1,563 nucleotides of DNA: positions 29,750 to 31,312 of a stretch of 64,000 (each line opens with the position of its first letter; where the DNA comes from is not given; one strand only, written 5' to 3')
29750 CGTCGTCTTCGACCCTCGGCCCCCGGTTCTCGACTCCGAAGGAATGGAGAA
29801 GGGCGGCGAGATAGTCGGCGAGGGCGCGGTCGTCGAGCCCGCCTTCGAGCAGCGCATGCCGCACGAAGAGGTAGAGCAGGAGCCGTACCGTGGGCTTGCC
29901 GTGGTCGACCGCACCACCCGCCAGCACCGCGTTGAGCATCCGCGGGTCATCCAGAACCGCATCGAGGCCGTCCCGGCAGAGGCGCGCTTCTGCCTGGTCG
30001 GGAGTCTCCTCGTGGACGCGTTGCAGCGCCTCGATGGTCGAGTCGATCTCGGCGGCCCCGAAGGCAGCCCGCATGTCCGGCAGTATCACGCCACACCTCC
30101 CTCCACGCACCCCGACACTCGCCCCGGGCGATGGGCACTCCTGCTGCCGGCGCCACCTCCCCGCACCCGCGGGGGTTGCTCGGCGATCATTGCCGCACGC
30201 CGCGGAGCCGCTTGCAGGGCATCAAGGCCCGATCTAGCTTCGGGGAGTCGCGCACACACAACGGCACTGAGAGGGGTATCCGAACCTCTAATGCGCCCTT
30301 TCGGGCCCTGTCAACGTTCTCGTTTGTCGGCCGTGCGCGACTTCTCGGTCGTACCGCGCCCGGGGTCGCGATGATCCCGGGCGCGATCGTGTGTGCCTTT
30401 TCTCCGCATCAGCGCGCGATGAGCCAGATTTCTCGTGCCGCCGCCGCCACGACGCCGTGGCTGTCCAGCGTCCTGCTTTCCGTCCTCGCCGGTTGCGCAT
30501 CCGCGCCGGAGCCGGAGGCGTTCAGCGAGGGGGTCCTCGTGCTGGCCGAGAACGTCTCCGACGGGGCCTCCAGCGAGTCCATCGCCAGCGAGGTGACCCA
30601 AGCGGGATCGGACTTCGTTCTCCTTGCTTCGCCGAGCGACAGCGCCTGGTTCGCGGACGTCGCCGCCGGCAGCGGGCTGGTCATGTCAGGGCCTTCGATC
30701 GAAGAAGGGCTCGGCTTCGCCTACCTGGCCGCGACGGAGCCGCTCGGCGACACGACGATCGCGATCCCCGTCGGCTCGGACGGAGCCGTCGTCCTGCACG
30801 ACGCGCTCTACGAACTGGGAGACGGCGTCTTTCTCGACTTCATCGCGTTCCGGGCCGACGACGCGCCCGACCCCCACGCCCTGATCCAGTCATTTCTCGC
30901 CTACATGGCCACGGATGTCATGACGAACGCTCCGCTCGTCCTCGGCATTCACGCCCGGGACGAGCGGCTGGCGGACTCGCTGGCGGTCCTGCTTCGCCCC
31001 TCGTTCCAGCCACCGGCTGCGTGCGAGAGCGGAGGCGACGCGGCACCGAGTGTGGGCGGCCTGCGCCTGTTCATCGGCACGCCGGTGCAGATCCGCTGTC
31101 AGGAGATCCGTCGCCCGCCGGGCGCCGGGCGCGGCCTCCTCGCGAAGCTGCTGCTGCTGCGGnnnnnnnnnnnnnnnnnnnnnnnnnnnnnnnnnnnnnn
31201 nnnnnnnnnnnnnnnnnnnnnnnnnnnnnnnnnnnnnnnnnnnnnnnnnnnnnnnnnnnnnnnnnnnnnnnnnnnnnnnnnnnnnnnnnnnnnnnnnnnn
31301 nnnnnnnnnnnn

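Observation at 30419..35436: Four-gene translationally coupled operon: lipoprotein, DUF255-thioredoxin, LuxE and LuxC, with no luciferase genes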

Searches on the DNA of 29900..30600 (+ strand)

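Call 53: search_rna_families(source=window, start=29900, end=30600, threshold=evalue, max_evalue=1, show_alignments=3)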
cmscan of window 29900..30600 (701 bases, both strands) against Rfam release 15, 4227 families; matches with E-value up to 1: 0.
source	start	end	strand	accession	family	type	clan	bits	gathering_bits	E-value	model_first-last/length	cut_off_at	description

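Call 63: build_rna_model(alignment_id=A7)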
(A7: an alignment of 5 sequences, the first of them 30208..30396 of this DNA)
Model R1 built from alignment A7 (5 sequences, 194 columns); structure: RNAalifold consensus.
model positions 185; base pairs 49; branch points 3; effective number of sequences 1.33; information 0.59 bits per position. Calibrated on 0.2 Mb of random sequence (short: E-values are rough).
structure used (alignment columns):
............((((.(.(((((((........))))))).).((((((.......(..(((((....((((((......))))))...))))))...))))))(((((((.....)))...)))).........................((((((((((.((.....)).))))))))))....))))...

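Call 64: search_with_rna_model(model_id=R1, sources=[window, L005, L011, L012, L015, L016, L018, L020, L025, L027, L028, L030, L031, L032, L035, L037, L048, L054, L055, L067, L070, L074, L081, L085, L086, L001, L007, L008, L038, L040, L043, L044, L046, L050, L057, L064, L069, L087, L088, L089], max_evalue=1)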
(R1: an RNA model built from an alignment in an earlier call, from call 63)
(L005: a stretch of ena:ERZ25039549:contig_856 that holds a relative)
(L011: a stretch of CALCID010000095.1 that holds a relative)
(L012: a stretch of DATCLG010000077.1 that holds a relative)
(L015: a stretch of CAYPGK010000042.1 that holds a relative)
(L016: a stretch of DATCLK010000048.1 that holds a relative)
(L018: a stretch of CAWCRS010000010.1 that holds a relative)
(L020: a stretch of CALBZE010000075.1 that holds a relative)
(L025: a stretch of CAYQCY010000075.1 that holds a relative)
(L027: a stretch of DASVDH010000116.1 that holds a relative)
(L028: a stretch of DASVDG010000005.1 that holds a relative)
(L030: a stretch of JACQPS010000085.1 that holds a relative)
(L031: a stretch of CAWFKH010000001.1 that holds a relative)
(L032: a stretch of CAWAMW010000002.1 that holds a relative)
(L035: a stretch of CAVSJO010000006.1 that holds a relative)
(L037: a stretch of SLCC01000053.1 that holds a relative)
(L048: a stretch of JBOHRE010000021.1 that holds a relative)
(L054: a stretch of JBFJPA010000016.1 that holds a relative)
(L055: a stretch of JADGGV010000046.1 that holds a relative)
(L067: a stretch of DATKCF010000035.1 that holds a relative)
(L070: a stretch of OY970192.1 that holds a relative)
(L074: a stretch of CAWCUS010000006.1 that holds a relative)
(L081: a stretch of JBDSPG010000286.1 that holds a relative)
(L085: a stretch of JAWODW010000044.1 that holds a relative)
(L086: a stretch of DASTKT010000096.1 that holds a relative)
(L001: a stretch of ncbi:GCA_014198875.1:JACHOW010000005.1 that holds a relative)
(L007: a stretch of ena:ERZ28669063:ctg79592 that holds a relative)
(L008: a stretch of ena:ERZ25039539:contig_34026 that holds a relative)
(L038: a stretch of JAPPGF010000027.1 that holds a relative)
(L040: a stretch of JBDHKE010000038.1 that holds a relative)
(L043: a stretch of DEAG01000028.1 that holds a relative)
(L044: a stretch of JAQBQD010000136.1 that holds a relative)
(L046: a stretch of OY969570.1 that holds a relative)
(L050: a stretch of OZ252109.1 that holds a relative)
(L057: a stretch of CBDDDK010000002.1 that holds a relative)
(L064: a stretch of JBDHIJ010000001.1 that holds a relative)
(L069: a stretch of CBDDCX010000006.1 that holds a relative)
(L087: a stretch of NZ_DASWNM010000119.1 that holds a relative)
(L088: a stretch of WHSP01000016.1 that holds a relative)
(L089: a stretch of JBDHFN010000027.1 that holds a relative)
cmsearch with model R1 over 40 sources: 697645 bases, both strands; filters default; matches with E-value up to 1: 6.
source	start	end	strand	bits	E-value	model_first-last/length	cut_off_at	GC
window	30207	30396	+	169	3.2e-45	1-185/185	no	0.65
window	30355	30387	-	23.4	0.0003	142-174/185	no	0.79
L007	10838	10976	+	13.6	0.17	1-185/185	no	0.66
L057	10643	10781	+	13.6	0.17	1-185/185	no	0.66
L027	16109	16232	+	12.6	0.32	1-185/185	no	0.69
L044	5494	5520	+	11.9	0.51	144-174/185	no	0.81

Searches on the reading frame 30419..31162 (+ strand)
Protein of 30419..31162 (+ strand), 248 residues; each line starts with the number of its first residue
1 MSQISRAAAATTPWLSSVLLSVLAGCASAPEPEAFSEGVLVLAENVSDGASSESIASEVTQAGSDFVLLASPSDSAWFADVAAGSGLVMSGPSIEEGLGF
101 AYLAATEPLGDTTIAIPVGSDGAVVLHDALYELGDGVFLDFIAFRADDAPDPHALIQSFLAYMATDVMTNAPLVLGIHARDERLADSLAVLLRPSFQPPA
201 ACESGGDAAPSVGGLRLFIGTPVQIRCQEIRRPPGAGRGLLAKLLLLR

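Call 6: search_protein_families(library=pfam, proteins=[window:30419-31162:+], max_evalue=0.01)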
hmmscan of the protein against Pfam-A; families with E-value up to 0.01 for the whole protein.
window:30419-31162:+ (248 aa): 0 families

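Call 7: search_protein_families(library=ncbifam, proteins=[window:30419-31162:+], max_evalue=0.01)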
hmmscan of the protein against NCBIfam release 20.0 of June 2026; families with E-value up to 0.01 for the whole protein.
window:30419-31162:+ (248 aa): 0 families

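Call 24: search_protein_families(library=pfam, proteins=[window:30419-31162:+], max_evalue=1)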
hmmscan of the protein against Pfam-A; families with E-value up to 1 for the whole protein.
window:30419-31162:+ (248 aa): 0 families

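Call 37: find_homologous_proteins(query=window:30419-31162:+, max_evalue=0.001)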
Query window:30419-31162:+ (248 aa): 12 proteins with E <= 0.001 among 8000 candidates.
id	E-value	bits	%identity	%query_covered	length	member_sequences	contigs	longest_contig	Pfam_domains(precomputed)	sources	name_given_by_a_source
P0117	1.5e-138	478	92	96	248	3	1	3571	-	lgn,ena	-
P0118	6.6e-130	450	85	96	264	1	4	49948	-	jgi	jgi:hypothetical protein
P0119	6.2e-97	342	69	100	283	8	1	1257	-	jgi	jgi:hypothetical protein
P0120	2.7e-84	300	63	86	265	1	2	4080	-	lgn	-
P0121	4.9e-84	299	59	100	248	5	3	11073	-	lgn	-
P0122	1.8e-83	298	63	86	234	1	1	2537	-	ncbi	-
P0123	1.3e-82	295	62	91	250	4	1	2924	-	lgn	-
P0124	1.9e-82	294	64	91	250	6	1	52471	-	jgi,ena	jgi:hypothetical protein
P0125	6.3e-82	293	56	100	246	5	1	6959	-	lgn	-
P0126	2.4e-35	140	40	88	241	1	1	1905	-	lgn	-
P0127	3.7e-35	139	40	77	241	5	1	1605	-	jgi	jgi:hypothetical protein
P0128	1.2e-34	138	39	94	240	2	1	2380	-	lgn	-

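Call 45: predict_structure(alignment_id=A2)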
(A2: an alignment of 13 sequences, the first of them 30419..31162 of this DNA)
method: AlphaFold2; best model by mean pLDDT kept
length: 248 residues; sequences in the alignment: 13
mean_pLDDT: 82.8   pTM: 0.79
mean pLDDT of the five models: 82.8, 82.3, 81.8, 80.7, 75.9
residues with pLDDT >= 90: 135; 70-90: 66; 50-70: 15; < 50: 32
segments of 3 or more residues with pLDDT < 50: 1-17, 19-33
pLDDT, mean of each block of 10 residues (from residue 1): 39 44 44 67 92 95 95 96 97 91 95 90 91 89 90 92 81 93 90 85 71 88 88 80 88
secondary structure, 60 per line:
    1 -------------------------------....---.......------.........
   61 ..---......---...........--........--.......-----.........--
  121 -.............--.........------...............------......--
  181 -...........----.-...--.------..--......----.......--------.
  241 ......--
elements in order: H32-35 E39-45 H52-62 E66-71 H75-85 E88-95 E98-104 E110-118 E122-134 E137-145 H152-166 E173-178 H182-192 E215-220 E225-231 E240-246

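Call 47: fold_search(model_id=the predicted structure, library=pdb)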
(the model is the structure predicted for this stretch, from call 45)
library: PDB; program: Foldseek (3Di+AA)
matches with E <= 10: 762; with E <= 0.001: 131
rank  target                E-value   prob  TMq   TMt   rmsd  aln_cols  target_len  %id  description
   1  3mpr_B                4.2e-08  1.00  0.60  0.56   5.9       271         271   11  Crystal Structure of endonuclease/exonuclease/phosphatase family protein from Bacteroides thetaiotaomicron, Northeast  (released 2010-05-26)
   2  4ruw                  5.1e-08  1.00  0.54  0.37   6.5       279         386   13  The crystal structure of endonuclease/exonuclease/phosphatase from Beutenbergia cavernae DSM 12333 (released 2014-12-24)
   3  5inm_C                9.3e-08  1.00  0.57  0.61   5.2       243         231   14  Mouse Tdp2 protein, apo state with variable DNA-binding grasp conformations (released 2016-04-27)
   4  5j3z_A                1.6e-07  1.00  0.51  0.51   7.4       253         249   14  Crystal structure of m2hTDP2-CAT in complex with a small molecule inhibitor (released 2016-05-04)
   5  8j2f_A                2.6e-07  1.00  0.59  0.41   5.8       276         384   10  Human neutral shpingomyelinase (released 2023-12-06)
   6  3teb_B                2.6e-07  1.00  0.56  0.53   6.1       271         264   12  endonuclease/exonuclease/phosphatase family protein from Leptotrichia buccalis C-1013-b (released 2011-08-31)
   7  4fva_B                3.0e-07  1.00  0.55  0.54   6.2       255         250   11  Crystal structure of truncated Caenorhabditis elegans TDP2 (released 2012-10-31)
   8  2o3c_A                3.6e-07  1.00  0.49  0.45   7.0       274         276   14  Crystal structure of zebrafish Ape (released 2007-12-11)
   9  5inm_A                3.8e-07  1.00  0.52  0.52   7.4       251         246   14  Mouse Tdp2 protein, apo state with variable DNA-binding grasp conformations (released 2016-04-27)
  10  4gyz_H                3.8e-07  1.00  0.52  0.52   7.4       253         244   14  Mus Musculus Tdp2 Bound to dAMP and Mg2+ (released 2012-10-31)
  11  5j3p_A                4.0e-07  1.00  0.54  0.55   7.6       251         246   14  Crystal structure of the catalytic domain of human tyrosyl DNA phosphodiesterase 2 (released 2016-05-04)
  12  4fva_C                5.1e-07  1.00  0.57  0.56   5.7       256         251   12  Crystal structure of truncated Caenorhabditis elegans TDP2 (released 2012-10-31)
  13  4fva_A                5.1e-07  1.00  0.56  0.56   5.7       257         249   12  Crystal structure of truncated Caenorhabditis elegans TDP2 (released 2012-10-31)
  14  5ino_A                6.2e-07  1.00  0.58  0.57   6.5       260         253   13  Human Tdp2 reaction product (5'-phosphorylated DNA)-Mg2+ complex (released 2016-04-27)
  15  4f1i                  6.2e-07  1.00  0.51  0.40   7.6       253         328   13  Crystal structure of SeMet TDP2 from Caenorhabditis elegans (released 2012-10-31)
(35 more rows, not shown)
